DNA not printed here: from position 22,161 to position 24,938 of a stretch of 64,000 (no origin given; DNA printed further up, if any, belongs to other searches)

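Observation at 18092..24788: Four-gene operon with three paralogous dynamin-like GTPases plus a coiled-coil protein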

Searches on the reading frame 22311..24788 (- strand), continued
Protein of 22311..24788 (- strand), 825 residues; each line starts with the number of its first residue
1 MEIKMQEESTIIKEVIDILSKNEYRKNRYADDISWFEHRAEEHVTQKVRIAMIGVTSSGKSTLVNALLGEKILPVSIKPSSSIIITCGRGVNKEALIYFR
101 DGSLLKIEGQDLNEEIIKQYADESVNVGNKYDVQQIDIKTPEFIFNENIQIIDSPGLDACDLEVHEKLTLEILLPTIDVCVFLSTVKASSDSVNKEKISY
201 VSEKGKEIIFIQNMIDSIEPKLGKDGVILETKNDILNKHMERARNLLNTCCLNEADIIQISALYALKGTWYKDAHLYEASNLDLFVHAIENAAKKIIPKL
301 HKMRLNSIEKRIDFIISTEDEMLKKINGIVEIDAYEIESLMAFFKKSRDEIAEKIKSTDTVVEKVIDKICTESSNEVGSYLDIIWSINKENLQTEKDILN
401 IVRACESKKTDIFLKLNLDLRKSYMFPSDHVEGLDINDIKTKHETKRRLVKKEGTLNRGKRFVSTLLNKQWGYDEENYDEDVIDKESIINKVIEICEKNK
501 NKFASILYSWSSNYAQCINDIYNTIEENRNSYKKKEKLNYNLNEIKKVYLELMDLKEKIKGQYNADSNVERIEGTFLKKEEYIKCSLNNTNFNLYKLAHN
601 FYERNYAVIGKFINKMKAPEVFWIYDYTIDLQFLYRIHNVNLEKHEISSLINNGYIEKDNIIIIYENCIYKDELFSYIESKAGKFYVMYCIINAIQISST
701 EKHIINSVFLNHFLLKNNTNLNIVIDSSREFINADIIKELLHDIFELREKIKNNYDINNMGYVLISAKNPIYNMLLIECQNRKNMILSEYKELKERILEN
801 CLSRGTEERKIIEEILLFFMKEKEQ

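Call 38: search_protein_families(library=padloc, proteins=[L017:329-2800:+, L017:2818-4872:+, L018:2829-4178:+, L018:4181-5659:+, L018:17131-18771:+, L012:1576-3780:-, L012:3776-5497:-, L013:8456-10081:+, L032:1967-3547:+, L032:3565-5085:+], max_evalue=0.00001)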
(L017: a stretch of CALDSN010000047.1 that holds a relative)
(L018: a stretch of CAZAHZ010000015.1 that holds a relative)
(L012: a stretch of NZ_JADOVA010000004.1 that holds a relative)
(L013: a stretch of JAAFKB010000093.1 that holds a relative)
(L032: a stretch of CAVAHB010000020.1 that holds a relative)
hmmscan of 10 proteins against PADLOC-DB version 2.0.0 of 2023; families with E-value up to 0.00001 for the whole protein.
L017:329-2800:+ (824 aa): 12 families
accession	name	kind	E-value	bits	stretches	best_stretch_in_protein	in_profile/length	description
PDLC02547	PglZ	-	4.9e-242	803.8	1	2-824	4-854/855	PglZ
PDLC02564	PglZ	-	9.4e-187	621.1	1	4-823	10-852/855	PglZ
PDLC02563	PglZ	-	3.9e-109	364.1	1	2-783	7-796/831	PglZ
PDLC02557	PglZ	-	8.5e-91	303.4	2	263-775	280-789/834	PglZ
PDLC02551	PglZ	-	2e-77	259.2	1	11-824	15-856/856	PglZ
PDLC02553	PglZ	-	3.4e-55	185.6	1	384-801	427-848/868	PglZ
PDLC02561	PglZ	-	1.8e-37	126.9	1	268-731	290-752/840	PglZ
PDLC02559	PglZ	-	2.2e-27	93.7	1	350-700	393-737/860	PglZ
PDLC02548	PglZ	-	1.1e-18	65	1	423-702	467-745/961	PglZ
PDLC02562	PglZ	-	1.3e-17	61.5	1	434-698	468-728/730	PglZ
PDLC02566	PglZ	-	9.9e-16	55.1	1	426-706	429-686/774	PglZ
PDLC02565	PglZ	-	7.5e-07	25.8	1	429-703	475-738/910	PglZ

L017:2818-4872:+ (685 aa): 5 families
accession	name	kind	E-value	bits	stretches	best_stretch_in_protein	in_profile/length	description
PDLC02508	BrxL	-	0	1091.8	1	2-683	1-694/698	BrxL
PDLC02506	BrxL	-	5.6e-188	624.4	1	2-481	5-487/680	BrxL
PDLC02509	BrxL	-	4.1e-116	386.7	2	150-475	196-526/535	BrxL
PDLC02505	BrxL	-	4.7e-78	261.2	1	2-461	1-470/482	BrxL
PDLC02507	BrxL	-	1.5e-56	190.2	1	5-460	14-468/482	BrxL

L018:2829-4178:+ (450 aa): 0 families

L018:4181-5659:+ (493 aa): 0 families

L018:17131-18771:+ (547 aa): 30 families (the best 25 are shown)
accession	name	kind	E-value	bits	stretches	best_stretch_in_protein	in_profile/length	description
PDLC03603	REase_MTase_IIG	-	5.7e-156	519.2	1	5-547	8-557/1016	Type IIG restriction enzyme-methyltransferase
PDLC03623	REase_MTase_IIG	-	1.5e-34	117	1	55-545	71-548/1022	Type IIG restriction enzyme-methyltransferase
PDLC03604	REase_MTase_IIG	-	2e-19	67.2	1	133-530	196-628/1011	Type IIG restriction enzyme-methyltransferase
PDLC03335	MTase_II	-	9.8e-17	58.8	1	273-530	60-285/607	Type II methyltransferase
PDLC02529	PglX|PglXI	-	7e-14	48.5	1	297-399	204-299/1189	PglX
PDLC03630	REase_MTase_IIG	-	8.6e-14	48.3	1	274-385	352-461/1100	Type IIG restriction enzyme-methyltransferase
PDLC03267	MTase_II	-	2.4e-12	44.5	1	287-355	8-68/539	Type II methyltransferase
PDLC03021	MTase_I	-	3.2e-11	40.7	1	276-529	146-357/491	Type I methyltransferase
PDLC02523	PglX|PglXI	-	5e-11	39.1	1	316-393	324-405/1428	PglX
PDLC02528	PglX|PglXI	-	1e-10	38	1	322-398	291-361/1125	PglX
PDLC03338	MTase_II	-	1.2e-10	38.7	1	275-448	112-259/604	Type II methyltransferase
PDLC03318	MTase_II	-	1.4e-09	34.9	1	265-388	316-441/723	Type II methyltransferase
PDLC03026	MTase_I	-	1.9e-09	35.2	1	267-525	114-332/487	Type I methyltransferase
PDLC03313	MTase_II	-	4.4e-09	33.4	1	277-532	7-235/563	Type II methyltransferase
PDLC02643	DrmMI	-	6.1e-09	32.3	0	322-396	601-698/1347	DrmMI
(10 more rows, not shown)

L012:1576-3780:- (735 aa): 0 families

L012:3776-5497:- (574 aa): 16 families
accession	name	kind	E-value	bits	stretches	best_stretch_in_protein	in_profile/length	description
PDLC04157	HEC-06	-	2.3e-20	70.7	1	9-169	12-165/558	-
PDLC04155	HEC-06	-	5.1e-18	62.9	1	8-179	9-178/562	-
PDLC02695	Orf5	-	2.7e-16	57.1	1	10-133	9-145/601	Orf5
PDLC04154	HEC-06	-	9.3e-16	55.6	1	11-144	14-150/569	-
PDLC02701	Orf5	-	8.5e-14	48.9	1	11-129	10-137/596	Orf5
PDLC02687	Orf5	-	6.3e-13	46.3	1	12-115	9-113/543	Orf5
PDLC02689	Orf5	-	4.6e-11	40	1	17-152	15-143/558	Orf5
PDLC02688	Orf5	-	5.6e-11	39.7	1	20-152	9-143/554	Orf5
PDLC02690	Orf5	-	6.6e-11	39.8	1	13-91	2-81/531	Orf5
PDLC02783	SspE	-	6.8e-11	39.1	1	15-142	18-158/793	SspE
PDLC02686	Orf5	-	2.1e-10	37.7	1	16-146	15-145/566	Orf5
PDLC02699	Orf5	-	3.2e-09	34.1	1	21-89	1-66/530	Orf5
PDLC02792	SspE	-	3.5e-09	33.6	1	19-92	22-113/771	SspE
PDLC02698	Orf5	-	6.5e-09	33.1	1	13-90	12-90/573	Orf5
PDLC02693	Orf5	-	1e-08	32.7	1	14-165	2-157/543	Orf5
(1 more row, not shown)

L013:8456-10081:+ (542 aa): 3 families
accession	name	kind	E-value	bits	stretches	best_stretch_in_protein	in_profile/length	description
PDLC03813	RTasNERD-Hel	-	4.1e-39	133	1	9-535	11-510/519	DRT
PDLC01087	C3a187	-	1.5e-17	61.6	1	201-375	196-366/559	NERD+UvrD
PDLC00104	GajB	-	6.1e-06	23.3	0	218-265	10-61/574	UrvD helicase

L032:1967-3547:+ (527 aa): 0 families

L032:3565-5085:+ (507 aa): 3 families
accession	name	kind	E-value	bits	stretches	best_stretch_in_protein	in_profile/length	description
PDLC01995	RtcR_PspF2--CARF_AAA_HTH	-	1.2e-94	316.1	1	161-502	132-478/481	-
PDLC01994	RtcR_PspF1--CARF_AAA_HTH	-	9.1e-55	184.5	1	178-500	137-466/468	-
PDLC01993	RtcR--CARF_AAA_HTH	-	2.4e-47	159.6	1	206-381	187-365/523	-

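Call 39: predict_structure(alignment_id=A1)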
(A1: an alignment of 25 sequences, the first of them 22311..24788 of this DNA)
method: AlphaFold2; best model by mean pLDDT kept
length: 825 residues; sequences in the alignment: 25
mean_pLDDT: 78.0   pTM: 0.47
mean pLDDT of the five models: 78.0, 76.1, 73.4, 72.4, 71.9
residues with pLDDT >= 90: 88; 70-90: 579; 50-70: 124; < 50: 34
segments of 3 or more residues with pLDDT < 50: 1-5, 426-428, 565-585
pLDDT, mean of each block of 10 residues (from residue 1): 53 86 85 81 70 74 88 66 79 87 85 87 77 85 86 67 61 75 72 75 82 71 75 82 81 75 87 88 90 79 75 78 59 72 88 86 85 79 80 79 79 66 50 73 73 73 70 70 83 82 77 78 75 71 82 82 48 31 51 73 84 84 87 86 88 91 92 91 91 75 86 90 78 75 89 86 88 90 77 85 83 88 56
secondary structure, 60 per line:
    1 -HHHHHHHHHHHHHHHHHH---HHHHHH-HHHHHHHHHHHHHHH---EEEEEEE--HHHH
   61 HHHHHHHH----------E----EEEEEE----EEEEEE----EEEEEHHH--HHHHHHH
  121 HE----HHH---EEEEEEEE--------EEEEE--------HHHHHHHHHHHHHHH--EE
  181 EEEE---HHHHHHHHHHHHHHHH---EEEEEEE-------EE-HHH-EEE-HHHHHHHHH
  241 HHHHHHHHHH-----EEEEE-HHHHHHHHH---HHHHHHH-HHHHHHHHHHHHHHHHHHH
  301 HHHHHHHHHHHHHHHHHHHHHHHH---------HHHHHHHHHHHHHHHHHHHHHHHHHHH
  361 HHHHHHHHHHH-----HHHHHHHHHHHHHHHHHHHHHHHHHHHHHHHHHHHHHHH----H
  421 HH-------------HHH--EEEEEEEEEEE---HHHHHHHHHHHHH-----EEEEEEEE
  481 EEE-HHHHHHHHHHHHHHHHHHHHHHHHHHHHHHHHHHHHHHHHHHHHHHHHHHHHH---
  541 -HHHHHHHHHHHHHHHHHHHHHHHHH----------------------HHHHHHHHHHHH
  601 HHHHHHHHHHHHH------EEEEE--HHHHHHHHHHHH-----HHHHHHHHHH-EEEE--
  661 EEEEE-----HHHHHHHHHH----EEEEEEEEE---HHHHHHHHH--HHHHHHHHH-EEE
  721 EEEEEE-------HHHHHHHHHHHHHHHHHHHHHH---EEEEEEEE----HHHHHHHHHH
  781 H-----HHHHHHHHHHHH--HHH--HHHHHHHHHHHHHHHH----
elements in order (helices of 4 or more, strands of 3 or more residues): H2-19 H23-28 H30-44 E48-54 H57-68 E84-89 E94-99 E104-108 H114-121 E133-140 E149-153 H162-176 E179-184 H188-203 E207-213 E228-230 H232-250 E256-260 H262-270 H274-280 H282-324 H334-371 H377-415 E441-451 H455-467 E473-483 H485-537 H542-566 H589-613 E620-624 H627-638 H644-653 E655-658 E661-665 H671-680 E685-693 H697-705 H708-716 E718-726 H734-755 E759-766 H771-781 H787-798 H806-821

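Call 43: fold_search(model_id=the predicted structure, library=pdb)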
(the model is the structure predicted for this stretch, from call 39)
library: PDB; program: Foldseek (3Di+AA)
matches with E <= 10: 1045; with E <= 0.001: 77
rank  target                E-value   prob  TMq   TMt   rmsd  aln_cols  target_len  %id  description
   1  2j69_A                2.9e-15  1.00  0.37  0.44  15.5       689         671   16  Bacterial dynamin-like protein BDLP (released 2006-12-04)
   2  2j68                  2.7e-13  1.00  0.34  0.39  16.5       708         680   15  Bacterial dynamin-like protein BDLP, GDP bound (released 2006-12-04)
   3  5owv_C                5.2e-11  1.00  0.25  0.32  33.2       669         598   16  An oligomerised bacterial dynamin pair provides a mechanism for the long-range sensing and tethering of membranes (released 2018-09-05)
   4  6j72                  6.5e-11  1.00  0.35  0.49  12.6       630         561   14  Crystal structure of IniA from Mycobacterium smegmatis with GTP bound (released 2019-09-11)
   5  6j73_B                8.6e-11  1.00  0.34  0.48  16.5       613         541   13  Crystal structure of IniA from Mycobacterium smegmatis (released 2019-09-11)
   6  5oxf_C                9.8e-11  1.00  0.25  0.32  34.0       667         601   16  An oligomerised bacterial dynamin pair provides a mechanism for the long range sensing and tethering of membranes (released 2018-09-05)
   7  6j73_A                2.6e-10  1.00  0.36  0.50  12.5       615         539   12  Crystal structure of IniA from Mycobacterium smegmatis (released 2019-09-11)
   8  5go4                  2.8e-10  1.00  0.30  0.56  22.8       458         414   14  Truncated mitofusin-1, nucleotide-free (released 2017-01-25)
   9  7zw6_A                6.2e-10  1.00  0.26  0.27  42.2       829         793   11  Oligomeric structure of SynDLP (released 2023-04-19)
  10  5oxf_A                1.1e-09  1.00  0.25  0.28  46.6       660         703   17  An oligomerised bacterial dynamin pair provides a mechanism for the long range sensing and tethering of membranes (released 2018-09-05)
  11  5gom_B                2.0e-09  1.00  0.30  0.56  21.7       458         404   14  Truncated mitofusin-1, transition-like state (released 2017-02-01)
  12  5goe                  2.1e-09  1.00  0.28  0.56  22.1       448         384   15  Truncated mitofusin-1, GDP-bound (released 2017-01-25)
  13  6jfk                  2.9e-09  1.00  0.28  0.49  23.0       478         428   16  GDP bound Mitofusin2 (MFN2) (released 2019-11-13)
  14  6jfm_A                3.0e-09  1.00  0.29  0.53  23.2       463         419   17  Mitofusin2 (MFN2)_T111D (released 2019-11-13)
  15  6jfl_B                3.1e-09  1.00  0.28  0.52  25.2       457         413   17  Nucleotide-free Mitofusin2 (MFN2) (released 2019-11-13)
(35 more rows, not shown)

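Call 65: search_dna_similar(query=window:22311-24788:-, collection=plasmids, mode=protein, max_evalue=1e-10, max_rows=20)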
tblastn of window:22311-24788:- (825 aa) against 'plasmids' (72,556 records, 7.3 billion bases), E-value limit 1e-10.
Records with a match: 2; places in all: 2; records where one place covers at least 80% of the query: 1.
Best place of each record, by identity: <60% 2.
By first word of the organism name: Paenibacillus 1; Aphanizomenonaceae 1.
By predicted mobility (MOB-suite, as given by PLSDB): non-mobilizable 2.
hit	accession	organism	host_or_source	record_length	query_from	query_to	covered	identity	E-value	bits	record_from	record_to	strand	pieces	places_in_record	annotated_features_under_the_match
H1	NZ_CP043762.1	Paenibacillus sp. 37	whole organism,rhizosphere of Abies ...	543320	8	801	96%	26.6%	1e-75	277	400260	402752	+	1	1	dynamin family protein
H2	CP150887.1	Aphanizomenonaceae cyanobacterium TIOX110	-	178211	6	326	39%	25.5%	2e-11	76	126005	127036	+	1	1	dynamin family protein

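Call 66: search_dna_similar(query=window:22311-24788:-, collection=phages, mode=protein, max_evalue=1e-10, max_rows=20)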
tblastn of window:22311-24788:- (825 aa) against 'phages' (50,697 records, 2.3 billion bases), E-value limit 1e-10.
No match.

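Call 67: get_annotated_region(hit=H1, flank=12000)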
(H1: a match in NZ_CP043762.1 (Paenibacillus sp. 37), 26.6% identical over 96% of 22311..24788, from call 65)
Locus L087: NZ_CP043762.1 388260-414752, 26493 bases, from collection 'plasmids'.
description: Paenibacillus sp. 37 plasmid pART37, complete sequence
organism: Paenibacillus sp. 37 (NCBI taxid 2607911)
taxonomy: Bacteria; Bacillota; Bacilli; Bacillales; Paenibacillaceae; Paenibacillus; Paenibacillus sp. 37
host: -; source: whole organism,rhizosphere of Abies nordmanniana; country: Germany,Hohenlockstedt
typing (MOB-suite, as given by PLSDB): non-mobilizable
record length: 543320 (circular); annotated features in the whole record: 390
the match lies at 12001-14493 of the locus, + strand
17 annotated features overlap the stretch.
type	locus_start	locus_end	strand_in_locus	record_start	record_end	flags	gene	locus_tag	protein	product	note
CDS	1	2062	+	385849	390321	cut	dpdJ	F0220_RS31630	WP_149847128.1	protein DpdJ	-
CDS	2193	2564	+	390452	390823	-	-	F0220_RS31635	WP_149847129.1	hypothetical protein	-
CDS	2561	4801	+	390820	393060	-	-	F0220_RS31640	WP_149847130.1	DUF2325 domain-containing protein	-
CDS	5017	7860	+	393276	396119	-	-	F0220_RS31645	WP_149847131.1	hypothetical protein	-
CDS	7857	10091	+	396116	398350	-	-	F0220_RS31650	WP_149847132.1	UvrD-helicase domain-containing protein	-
CDS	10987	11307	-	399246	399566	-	-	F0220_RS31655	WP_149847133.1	hypothetical protein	-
CDS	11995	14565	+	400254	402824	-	-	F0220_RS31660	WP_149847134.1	dynamin family protein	-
CDS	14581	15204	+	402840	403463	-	-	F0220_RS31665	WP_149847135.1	hypothetical protein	-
CDS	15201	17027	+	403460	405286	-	-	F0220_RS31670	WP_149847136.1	dynamin family protein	-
CDS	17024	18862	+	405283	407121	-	-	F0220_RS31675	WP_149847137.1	dynamin family protein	-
CDS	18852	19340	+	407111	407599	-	-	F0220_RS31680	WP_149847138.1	hypothetical protein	-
CDS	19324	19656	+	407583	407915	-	-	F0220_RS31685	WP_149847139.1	hypothetical protein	-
CDS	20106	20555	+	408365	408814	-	-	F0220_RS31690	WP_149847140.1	hypothetical protein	-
CDS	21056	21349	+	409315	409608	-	-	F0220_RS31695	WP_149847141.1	hypothetical protein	-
CDS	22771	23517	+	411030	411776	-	-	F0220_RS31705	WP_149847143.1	putative phage abortive infection protein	-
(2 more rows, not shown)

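Call 76: search_protein_families(library=pfam, proteins=[L014:8239-9366:+, L014:9366-10418:+, L014:10415-11440:+, L012:1576-3780:-, L012:3776-5497:-, L012:7356-8420:-, L012:17606-18514:-, L018:2829-4178:+, L018:4181-5659:+, L013:10245-11201:+], max_evalue=0.001)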
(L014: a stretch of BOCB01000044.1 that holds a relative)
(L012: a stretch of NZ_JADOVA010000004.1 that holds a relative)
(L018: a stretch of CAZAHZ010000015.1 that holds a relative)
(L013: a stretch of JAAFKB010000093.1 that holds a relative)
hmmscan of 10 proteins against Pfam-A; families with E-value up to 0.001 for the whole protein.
L014:8239-9366:+ (376 aa): 9 families
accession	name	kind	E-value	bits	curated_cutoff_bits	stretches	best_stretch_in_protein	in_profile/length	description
PF01926.29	MMR_HSR1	-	9.7e-08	32.6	21.9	1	30-151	2-111/113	50S ribosome-binding GTPase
PF05128.17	DUF697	-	2.1e-07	31.2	27.7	1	224-343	17-138/162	Domain of unknown function (DUF697)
PF04548.22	AIG1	-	7.1e-07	29.2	27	1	29-169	2-140/212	AIG1 family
PF00735.24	Septin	-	3.1e-05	23.8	26.2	0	28-56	5-33/280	Septin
PF00350.29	Dynamin_N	-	3.2e-05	24.5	27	1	30-106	1-77/168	Dynamin family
PF13555.12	AAA_29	-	0.0003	20.9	27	1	17-47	13-42/61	P-loop containing region of AAA domain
PF03193.22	RsgA_GTPase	-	0.00038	20.8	30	1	25-55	104-134/174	RsgA GTPase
PF05049.19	IIGP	-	0.00049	19.7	24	1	8-47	17-55/375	Interferon-inducible GTPase (IIGP)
PF00437.27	T2SSE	-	0.00089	18.4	24.9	0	17-53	132-168/370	Type II/IV secretion system protein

L014:9366-10418:+ (351 aa): 10 families
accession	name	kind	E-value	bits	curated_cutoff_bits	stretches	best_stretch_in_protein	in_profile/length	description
PF01926.29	MMR_HSR1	-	1.5e-11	44.8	21.9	1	6-128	2-112/113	50S ribosome-binding GTPase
PF05128.17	DUF697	-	4e-09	36.9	27.7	1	189-315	9-138/162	Domain of unknown function (DUF697)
PF00735.24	Septin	-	3.1e-06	27.1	26.2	1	3-151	4-174/280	Septin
PF00350.29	Dynamin_N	-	7.1e-06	26.6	27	1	6-46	1-40/168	Dynamin family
PF04548.22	AIG1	-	7.7e-06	25.8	27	1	5-59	2-59/212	AIG1 family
PF00005.33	ABC_tran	-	4.3e-05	24.6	25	1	6-33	14-41/137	ABC transporter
PF05049.19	IIGP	-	0.00025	20.7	24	1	3-42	35-75/375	Interferon-inducible GTPase (IIGP)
PF03193.22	RsgA_GTPase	-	0.00031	21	30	1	5-30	108-133/174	RsgA GTPase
PF13555.12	AAA_29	-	0.00033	20.8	27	1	5-23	24-42/61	P-loop containing region of AAA domain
PF00071.28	Ras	-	0.00063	19.8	21.6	0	6-60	2-59/162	Ras family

L014:10415-11440:+ (342 aa): 5 families
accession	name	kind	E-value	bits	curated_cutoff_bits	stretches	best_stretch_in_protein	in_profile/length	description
PF01926.29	MMR_HSR1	-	1.2e-10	41.9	21.9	1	28-148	2-110/113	50S ribosome-binding GTPase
PF03193.22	RsgA_GTPase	-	6.1e-05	23.3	30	1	23-54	104-135/174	RsgA GTPase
PF04548.22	AIG1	-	0.00016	21.5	27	1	27-94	2-72/212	AIG1 family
PF00350.29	Dynamin_N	-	0.00026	21.5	27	1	28-73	1-45/168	Dynamin family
PF13401.12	AAA_22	-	0.0003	21.5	27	1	26-104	6-80/130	AAA domain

L012:1576-3780:- (735 aa): 1 family
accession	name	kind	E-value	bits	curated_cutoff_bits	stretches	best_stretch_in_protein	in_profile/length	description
PF03235.19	GmrSD_N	-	2e-21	77.4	33.2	1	13-226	3-198/199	GmrSD restriction endonuclease, N-terminal domain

L012:3776-5497:- (574 aa): 2 families
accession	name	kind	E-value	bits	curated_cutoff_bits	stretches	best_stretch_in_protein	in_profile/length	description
PF03235.19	GmrSD_N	-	2e-31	110.1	33.2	1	11-212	1-199/199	GmrSD restriction endonuclease, N-terminal domain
PF07510.16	GmrSD_C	-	4.4e-05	23.8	23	1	478-514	70-106/138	GmrSD restriction endonucleases, C-terminal domain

L012:7356-8420:- (355 aa): 0 families

L012:17606-18514:- (303 aa): 2 families
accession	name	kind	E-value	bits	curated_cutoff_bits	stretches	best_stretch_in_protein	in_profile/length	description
PF13280.12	WYL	-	4.1e-12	46.4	21.8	1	126-192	2-70/70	WYL domain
PF25583.1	WCX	-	5e-10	40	23.9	1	222-298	3-75/76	WCX domain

L018:2829-4178:+ (450 aa): 2 families
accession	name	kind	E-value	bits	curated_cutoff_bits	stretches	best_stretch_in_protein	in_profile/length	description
PF02347.22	GDC-P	-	9.1e-124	414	26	1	3-441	3-429/429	Glycine cleavage system P-protein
PF00266.25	Aminotran_5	-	6.1e-08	32.5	21.5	1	179-379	114-302/371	Aminotransferase class-V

L018:4181-5659:+ (493 aa): 3 families
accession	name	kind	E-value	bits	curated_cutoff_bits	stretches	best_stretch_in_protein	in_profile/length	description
PF21478.3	GcvP2_C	-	2.3e-28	99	27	1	349-450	2-104/122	Glycine dehydrogenase, C-terminal domain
PF02347.22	GDC-P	-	4.3e-17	62.5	26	1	21-298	21-288/429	Glycine cleavage system P-protein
PF00266.25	Aminotran_5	-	8e-06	25.5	21.5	1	155-301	86-229/371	Aminotransferase class-V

L013:10245-11201:+ (319 aa): 0 families

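Call 81: find_related_loci(query=A1, collection=viral_contigs, flank=10000)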
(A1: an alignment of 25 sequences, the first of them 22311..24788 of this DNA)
Query A1 (825 aa) in viral_contigs; peptide patterns used: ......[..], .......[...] (x = any residue, [..] = any of these).
167 stretches matched a pattern, but none encodes a relative of the query by tblastn (E <= 1e-3).
